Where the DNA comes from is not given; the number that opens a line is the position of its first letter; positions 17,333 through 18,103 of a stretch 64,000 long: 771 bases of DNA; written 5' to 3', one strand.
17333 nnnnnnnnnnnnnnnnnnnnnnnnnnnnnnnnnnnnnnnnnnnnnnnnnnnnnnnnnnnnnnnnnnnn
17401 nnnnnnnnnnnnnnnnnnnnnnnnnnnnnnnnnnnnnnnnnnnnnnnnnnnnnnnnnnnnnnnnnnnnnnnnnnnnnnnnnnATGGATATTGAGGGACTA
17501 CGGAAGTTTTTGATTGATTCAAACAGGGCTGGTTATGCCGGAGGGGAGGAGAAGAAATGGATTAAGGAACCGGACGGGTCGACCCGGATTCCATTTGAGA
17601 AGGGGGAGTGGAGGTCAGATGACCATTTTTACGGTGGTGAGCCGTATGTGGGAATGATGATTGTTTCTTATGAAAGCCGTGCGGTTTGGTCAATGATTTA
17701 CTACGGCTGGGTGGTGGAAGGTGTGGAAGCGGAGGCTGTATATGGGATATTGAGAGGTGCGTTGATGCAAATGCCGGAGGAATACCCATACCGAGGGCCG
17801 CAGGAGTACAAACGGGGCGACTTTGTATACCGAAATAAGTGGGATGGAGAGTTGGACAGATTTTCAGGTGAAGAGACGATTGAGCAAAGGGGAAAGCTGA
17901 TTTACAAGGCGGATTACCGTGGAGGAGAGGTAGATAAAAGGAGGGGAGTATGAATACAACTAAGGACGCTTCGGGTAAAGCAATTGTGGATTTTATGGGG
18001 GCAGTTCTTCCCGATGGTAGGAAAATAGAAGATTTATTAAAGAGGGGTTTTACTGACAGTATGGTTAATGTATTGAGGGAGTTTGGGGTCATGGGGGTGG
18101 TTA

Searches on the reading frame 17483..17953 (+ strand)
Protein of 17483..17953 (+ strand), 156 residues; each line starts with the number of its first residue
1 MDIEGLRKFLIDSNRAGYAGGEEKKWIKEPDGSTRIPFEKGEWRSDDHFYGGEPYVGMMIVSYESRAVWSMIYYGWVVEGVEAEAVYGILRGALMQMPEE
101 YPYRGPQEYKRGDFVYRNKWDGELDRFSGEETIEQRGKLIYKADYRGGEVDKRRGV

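Call 83: search_protein_families(library=pfam, proteins=[window:17483-17953:+], max_evalue=0.001)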
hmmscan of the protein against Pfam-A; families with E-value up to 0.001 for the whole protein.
window:17483-17953:+ (156 aa): 1 family
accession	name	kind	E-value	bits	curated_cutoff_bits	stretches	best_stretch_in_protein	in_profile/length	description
PF18931.5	DUF5680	-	4.7e-31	107.7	25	1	47-150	1-104/104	Domain of unknown function (DUF5680)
